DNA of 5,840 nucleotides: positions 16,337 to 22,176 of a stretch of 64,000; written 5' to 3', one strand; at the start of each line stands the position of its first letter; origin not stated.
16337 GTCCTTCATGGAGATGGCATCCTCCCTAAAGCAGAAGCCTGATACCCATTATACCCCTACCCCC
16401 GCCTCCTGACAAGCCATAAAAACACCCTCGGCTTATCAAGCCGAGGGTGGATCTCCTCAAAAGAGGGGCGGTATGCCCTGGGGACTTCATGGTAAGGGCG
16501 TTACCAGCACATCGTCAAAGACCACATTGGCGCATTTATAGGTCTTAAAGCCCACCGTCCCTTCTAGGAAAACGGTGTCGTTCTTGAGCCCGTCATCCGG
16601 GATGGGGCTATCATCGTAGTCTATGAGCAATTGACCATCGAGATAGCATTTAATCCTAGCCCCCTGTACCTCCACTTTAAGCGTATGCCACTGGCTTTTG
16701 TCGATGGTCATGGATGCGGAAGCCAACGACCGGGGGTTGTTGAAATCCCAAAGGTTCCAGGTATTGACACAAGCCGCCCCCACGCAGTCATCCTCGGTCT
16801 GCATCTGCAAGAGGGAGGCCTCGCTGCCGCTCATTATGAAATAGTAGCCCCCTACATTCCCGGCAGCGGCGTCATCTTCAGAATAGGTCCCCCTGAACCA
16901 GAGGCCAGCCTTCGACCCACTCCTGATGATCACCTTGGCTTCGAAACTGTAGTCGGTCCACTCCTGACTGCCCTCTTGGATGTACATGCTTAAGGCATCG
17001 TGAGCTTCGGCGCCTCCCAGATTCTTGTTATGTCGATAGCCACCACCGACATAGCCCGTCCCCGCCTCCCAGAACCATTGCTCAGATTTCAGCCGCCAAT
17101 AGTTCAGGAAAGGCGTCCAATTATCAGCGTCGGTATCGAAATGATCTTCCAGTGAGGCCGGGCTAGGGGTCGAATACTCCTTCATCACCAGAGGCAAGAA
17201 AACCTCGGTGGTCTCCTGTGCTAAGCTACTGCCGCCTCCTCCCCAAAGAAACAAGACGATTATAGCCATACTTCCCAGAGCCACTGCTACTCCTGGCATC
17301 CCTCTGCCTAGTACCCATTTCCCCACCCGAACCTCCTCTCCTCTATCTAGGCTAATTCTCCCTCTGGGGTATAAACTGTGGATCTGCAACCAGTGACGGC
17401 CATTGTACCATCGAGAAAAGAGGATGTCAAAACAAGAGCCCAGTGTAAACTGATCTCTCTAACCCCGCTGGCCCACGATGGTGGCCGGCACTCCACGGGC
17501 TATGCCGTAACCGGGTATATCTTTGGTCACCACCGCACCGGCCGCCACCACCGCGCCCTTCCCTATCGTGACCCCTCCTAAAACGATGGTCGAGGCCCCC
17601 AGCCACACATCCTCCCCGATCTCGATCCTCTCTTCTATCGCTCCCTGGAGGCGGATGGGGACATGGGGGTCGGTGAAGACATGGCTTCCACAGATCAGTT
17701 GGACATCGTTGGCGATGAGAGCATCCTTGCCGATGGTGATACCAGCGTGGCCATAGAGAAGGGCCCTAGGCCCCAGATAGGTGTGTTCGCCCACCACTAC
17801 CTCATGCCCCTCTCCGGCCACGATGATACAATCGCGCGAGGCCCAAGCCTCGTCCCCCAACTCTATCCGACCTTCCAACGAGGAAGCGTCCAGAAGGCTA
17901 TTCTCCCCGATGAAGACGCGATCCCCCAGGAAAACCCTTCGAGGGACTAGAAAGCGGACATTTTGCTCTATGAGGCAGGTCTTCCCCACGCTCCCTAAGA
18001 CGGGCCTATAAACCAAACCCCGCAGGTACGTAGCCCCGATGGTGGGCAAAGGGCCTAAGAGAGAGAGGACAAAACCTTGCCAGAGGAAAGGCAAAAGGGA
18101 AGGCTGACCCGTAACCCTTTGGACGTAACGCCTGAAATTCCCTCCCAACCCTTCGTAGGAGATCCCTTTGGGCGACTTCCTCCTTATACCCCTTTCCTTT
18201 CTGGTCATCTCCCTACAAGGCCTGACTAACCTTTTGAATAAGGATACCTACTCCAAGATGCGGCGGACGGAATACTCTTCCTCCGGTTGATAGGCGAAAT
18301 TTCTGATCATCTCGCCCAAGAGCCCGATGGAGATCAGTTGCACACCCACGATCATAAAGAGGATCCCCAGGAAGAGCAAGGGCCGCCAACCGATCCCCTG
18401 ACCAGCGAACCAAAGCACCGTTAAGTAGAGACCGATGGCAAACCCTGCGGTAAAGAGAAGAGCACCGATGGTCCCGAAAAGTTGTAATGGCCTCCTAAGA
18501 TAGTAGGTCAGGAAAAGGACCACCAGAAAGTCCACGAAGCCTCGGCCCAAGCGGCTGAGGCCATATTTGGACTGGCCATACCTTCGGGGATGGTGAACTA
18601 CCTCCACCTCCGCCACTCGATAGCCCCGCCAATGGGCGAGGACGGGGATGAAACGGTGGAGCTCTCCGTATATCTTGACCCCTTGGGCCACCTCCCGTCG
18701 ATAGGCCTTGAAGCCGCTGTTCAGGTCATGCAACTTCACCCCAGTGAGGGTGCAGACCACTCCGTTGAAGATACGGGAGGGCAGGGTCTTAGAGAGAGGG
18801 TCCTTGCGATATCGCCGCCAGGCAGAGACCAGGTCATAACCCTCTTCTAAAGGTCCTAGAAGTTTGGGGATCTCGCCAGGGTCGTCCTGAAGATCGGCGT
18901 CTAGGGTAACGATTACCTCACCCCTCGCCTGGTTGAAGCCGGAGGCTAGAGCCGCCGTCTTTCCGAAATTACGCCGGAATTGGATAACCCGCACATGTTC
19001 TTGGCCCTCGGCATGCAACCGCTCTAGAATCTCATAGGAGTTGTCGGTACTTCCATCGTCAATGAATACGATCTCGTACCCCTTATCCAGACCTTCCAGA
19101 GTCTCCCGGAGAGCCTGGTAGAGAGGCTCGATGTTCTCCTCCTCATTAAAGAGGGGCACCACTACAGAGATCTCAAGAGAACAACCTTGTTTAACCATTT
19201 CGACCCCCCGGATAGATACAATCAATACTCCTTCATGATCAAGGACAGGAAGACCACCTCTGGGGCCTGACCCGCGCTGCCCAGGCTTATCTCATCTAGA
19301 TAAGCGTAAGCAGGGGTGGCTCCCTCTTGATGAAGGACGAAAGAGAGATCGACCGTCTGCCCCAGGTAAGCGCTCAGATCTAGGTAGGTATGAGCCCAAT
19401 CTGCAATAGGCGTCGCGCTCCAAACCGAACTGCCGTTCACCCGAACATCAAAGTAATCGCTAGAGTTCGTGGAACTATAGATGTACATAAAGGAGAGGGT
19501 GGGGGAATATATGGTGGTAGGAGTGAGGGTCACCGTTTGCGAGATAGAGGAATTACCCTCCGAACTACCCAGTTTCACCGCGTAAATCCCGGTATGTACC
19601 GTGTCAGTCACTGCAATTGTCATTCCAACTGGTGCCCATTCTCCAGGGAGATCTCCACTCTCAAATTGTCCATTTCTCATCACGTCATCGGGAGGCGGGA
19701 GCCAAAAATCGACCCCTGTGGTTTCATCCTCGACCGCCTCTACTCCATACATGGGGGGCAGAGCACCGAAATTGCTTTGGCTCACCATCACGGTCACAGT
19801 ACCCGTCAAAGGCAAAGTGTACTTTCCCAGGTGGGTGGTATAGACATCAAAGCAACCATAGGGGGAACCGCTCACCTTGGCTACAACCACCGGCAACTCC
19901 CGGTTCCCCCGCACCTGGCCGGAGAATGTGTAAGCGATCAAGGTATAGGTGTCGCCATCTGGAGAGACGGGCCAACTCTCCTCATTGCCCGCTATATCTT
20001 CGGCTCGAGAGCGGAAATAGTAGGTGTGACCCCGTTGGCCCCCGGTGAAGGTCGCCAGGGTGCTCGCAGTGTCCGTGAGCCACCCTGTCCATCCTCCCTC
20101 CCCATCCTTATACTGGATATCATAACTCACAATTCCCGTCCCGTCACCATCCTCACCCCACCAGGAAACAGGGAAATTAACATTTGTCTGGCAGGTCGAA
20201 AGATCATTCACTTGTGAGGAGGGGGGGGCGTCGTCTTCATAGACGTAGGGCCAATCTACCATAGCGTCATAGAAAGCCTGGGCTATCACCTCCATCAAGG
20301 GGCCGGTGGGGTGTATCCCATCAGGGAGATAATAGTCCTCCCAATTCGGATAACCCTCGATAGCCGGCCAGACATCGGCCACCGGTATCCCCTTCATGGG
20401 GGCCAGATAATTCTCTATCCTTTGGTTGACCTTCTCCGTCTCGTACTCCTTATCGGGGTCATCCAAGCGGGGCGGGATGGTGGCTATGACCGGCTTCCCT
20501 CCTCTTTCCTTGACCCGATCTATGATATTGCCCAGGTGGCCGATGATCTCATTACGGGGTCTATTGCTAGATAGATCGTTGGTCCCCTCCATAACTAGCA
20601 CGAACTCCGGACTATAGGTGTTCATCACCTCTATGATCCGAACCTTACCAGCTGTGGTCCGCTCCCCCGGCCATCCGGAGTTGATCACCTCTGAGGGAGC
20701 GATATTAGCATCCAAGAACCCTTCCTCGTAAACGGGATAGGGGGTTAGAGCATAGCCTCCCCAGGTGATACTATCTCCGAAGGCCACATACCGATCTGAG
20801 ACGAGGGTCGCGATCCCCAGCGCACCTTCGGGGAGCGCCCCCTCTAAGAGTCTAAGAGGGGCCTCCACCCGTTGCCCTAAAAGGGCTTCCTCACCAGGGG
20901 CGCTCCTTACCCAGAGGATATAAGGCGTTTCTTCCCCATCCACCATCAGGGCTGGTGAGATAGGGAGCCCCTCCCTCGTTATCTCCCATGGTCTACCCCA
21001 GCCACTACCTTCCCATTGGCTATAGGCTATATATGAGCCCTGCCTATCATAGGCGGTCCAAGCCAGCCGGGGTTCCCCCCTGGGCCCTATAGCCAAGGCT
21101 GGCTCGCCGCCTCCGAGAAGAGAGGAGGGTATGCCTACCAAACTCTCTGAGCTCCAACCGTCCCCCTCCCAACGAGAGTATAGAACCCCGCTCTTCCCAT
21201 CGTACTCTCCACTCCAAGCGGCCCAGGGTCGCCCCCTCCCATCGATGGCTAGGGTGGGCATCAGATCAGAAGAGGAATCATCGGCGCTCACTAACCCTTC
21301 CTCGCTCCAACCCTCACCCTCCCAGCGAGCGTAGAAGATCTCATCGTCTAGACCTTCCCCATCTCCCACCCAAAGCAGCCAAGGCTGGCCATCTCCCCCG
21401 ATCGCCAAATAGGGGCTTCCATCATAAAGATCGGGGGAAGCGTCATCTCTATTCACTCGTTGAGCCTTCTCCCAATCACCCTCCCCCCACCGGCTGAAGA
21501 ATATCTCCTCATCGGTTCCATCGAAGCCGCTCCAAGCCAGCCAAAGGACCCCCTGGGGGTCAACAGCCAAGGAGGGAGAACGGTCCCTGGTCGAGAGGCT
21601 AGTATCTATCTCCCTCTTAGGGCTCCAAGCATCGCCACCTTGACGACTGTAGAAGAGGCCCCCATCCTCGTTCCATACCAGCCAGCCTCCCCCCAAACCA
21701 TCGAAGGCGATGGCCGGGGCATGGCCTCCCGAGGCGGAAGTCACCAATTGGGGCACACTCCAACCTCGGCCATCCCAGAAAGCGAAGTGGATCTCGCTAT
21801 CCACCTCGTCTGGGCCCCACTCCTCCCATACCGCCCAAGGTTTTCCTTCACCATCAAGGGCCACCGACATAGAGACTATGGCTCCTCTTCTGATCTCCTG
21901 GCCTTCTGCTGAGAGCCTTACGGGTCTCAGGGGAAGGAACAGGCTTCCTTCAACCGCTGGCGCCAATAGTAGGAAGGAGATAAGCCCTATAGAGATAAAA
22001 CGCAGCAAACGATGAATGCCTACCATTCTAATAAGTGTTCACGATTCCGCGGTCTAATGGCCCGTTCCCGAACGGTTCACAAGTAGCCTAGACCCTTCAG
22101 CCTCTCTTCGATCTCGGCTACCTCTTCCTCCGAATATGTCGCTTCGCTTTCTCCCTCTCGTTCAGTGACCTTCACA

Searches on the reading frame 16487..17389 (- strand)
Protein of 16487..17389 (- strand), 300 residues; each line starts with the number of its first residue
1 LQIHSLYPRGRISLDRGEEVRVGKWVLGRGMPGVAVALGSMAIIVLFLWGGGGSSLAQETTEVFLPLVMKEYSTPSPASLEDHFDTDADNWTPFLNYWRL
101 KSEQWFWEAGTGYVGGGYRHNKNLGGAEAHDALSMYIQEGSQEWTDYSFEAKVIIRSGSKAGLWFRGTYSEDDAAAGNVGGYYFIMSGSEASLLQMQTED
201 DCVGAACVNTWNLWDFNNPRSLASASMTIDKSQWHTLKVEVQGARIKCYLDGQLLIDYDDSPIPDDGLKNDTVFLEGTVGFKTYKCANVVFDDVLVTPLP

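Call 20: search_protein_families(library=pfam, proteins=[window:16487-17389:-], max_evalue=0.001)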
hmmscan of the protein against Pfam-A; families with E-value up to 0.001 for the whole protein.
window:16487-17389:- (300 aa): 2 families
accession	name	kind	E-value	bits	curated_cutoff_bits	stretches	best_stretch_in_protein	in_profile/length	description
PF06439.18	3keto-disac_hyd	-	8.9e-13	49.1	26.8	1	87-294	10-184/187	3-keto-disaccharide hydrolase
PF21708.4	Glyco_hydro_59_C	-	4.2e-05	24.1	27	1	215-268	101-154/175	Galactocerebrosidase, C-terminal lectin domain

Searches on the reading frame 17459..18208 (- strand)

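Call 20: search_protein_families(library=pfam, proteins=[window:17459-18208:-], max_evalue=0.001)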
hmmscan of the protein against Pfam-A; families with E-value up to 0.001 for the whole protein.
window:17459-18208:- (249 aa): 3 families
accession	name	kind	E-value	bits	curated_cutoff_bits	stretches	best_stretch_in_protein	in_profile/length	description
PF00132.30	Hexapep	-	1.4e-16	59.8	27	1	195-229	2-36/36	Bacterial transferase hexapeptide (six repeats)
PF14602.12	Hexapep_2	-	5.1e-15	55.3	27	1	195-229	2-34/34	Hexapeptide repeat of succinyl-transferase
PF25084.1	LbH_EIF2B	-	1.7e-06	28.4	54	0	74-142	41-102/105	EIF2B subunit epsilon LbH domain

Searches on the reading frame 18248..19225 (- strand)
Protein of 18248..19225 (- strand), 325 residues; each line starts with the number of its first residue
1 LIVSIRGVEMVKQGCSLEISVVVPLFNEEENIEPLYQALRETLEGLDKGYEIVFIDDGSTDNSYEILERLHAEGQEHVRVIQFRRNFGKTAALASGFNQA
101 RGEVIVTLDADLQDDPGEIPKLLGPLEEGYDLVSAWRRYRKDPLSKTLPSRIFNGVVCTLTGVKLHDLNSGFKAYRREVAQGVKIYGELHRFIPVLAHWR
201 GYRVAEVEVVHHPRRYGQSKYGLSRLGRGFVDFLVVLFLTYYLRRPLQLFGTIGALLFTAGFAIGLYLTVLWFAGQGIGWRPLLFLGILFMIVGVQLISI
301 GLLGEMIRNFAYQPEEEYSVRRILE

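Call 20: search_protein_families(library=pfam, proteins=[window:18248-19225:-], max_evalue=0.001)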
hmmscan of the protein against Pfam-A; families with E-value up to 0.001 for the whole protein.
window:18248-19225:- (325 aa): 3 families
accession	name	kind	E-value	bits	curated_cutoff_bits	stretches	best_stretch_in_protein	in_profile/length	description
PF00535.33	Glycos_transf_2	-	5.5e-35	121.2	23.3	1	20-180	1-164/168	Glycosyl transferase family 2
PF10111.15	Glyco_tranf_2_2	-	8.1e-07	29.2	27.3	1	20-112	1-92/276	Glycosyltransferase like family 2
PF13641.12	Glyco_tranf_2_3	-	8.6e-07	29.6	27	1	19-134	3-120/230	Glycosyltransferase like family 2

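Call 70: search_solved_structures(query=window:18248-19225:-, max_evalue=0.001)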
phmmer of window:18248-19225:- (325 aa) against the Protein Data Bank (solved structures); distinct sequences matched with E-value up to 0.001: 25.
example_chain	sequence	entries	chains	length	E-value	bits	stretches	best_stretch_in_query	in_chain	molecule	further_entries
9bhc_C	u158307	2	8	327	1.3e-54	188.9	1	18-309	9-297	Undecaprenyl-phosphate 4-deoxy-4-formamido-L-arabinose transferase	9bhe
8vxh_A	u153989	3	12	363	1.4e-54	188.9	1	17-309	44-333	Undecaprenyl-phosphate 4-deoxy-4-formamido-L-arabinose transferase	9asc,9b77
9hwj_A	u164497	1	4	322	2.3e-54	188.1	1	18-309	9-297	Undecaprenyl-phosphate 4-deoxy-4-formamido-L-arabinose transferase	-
5eke_A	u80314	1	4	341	1.4e-43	152.7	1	13-308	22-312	Uncharacterized glycosyltransferase sll0501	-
5ekp_C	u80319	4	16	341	3e-43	151.6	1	13-308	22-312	Uncharacterized glycosyltransferase sll0501 | Glycosyltransferase sll0501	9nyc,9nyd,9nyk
9nye_A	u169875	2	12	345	3.1e-43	151.6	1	13-308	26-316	Glycosyltransferase sll0501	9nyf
5mlz_A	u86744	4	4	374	2.6e-24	89.3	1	16-221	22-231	Dolichol monophosphate mannose synthase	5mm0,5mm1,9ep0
7pdo_A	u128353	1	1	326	2.8e-10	43.2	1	9-138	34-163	Glucosyl-3-phosphoglycerate synthase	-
7p5l_A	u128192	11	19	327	2.8e-10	43.2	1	9-138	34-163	Glucosyl-3-phosphoglycerate synthase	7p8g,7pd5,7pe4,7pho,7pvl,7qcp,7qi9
4y6n_A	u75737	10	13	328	9.9e-08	34.9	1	10-145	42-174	Glucosyl-3-phosphoglycerate synthase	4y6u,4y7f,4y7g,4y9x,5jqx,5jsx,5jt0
3e25_A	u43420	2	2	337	1.1e-07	34.8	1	10-145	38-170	Putative uncharacterized protein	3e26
4ddz_A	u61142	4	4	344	1.1e-07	34.7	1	10-145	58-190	GLUCOSYL-3-PHOSPHOGLYCERATE SYNTHASE (GpgS) | Glucosyl-3-phosphoglycerate synthase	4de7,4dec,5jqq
5hea_A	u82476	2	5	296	1.7e-07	34.1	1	19-111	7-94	Putative glycosyltransferase (GalT1)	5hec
6p61_A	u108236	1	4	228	2e-07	33.9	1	18-112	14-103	Glycosyltransferase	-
3ckj_A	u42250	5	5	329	1e-06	31.5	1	10-136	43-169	Putative uncharacterized protein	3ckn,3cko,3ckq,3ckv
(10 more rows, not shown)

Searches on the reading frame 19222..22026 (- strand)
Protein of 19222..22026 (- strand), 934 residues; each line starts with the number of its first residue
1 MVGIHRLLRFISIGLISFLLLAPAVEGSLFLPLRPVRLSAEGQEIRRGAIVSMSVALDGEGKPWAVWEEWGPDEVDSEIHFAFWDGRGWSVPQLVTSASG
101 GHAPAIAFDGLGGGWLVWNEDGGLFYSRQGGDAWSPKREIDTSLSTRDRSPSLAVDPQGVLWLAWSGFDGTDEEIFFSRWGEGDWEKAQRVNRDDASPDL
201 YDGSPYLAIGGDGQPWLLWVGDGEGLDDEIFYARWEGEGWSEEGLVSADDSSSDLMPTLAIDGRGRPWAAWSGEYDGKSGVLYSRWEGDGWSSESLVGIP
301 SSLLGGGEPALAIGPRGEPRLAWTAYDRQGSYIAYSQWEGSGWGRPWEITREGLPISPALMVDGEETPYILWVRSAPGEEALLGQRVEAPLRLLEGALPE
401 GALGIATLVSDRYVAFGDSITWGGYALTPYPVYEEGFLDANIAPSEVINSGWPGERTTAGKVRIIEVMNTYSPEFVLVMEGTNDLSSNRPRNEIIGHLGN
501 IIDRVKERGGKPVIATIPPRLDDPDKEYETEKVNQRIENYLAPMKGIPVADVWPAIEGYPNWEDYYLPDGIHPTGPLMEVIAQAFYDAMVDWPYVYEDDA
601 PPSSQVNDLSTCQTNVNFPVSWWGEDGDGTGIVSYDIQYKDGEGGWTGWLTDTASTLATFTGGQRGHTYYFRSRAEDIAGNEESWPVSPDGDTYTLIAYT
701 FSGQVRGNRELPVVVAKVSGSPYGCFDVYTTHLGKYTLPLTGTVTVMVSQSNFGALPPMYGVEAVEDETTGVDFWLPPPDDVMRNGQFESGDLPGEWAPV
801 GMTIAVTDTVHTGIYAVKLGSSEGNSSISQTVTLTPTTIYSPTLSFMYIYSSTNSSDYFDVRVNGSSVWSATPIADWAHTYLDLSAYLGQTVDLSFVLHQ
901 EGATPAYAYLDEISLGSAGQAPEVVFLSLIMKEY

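Call 20: search_protein_families(library=pfam, proteins=[window:19222-22026:-], max_evalue=0.001)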
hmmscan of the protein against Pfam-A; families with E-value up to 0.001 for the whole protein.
window:19222-22026:- (934 aa): 2 families
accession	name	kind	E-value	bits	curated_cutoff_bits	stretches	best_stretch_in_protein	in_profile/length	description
PF13472.12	Lipase_GDSL_2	-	3.1e-23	83.6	32.9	1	415-574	1-172/178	GDSL-like Lipase/Acylhydrolase family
PF00657.28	Lipase_GDSL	-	9.1e-11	42.7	23.6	1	413-584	1-207/208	GDSL-like Lipase/Acylhydrolase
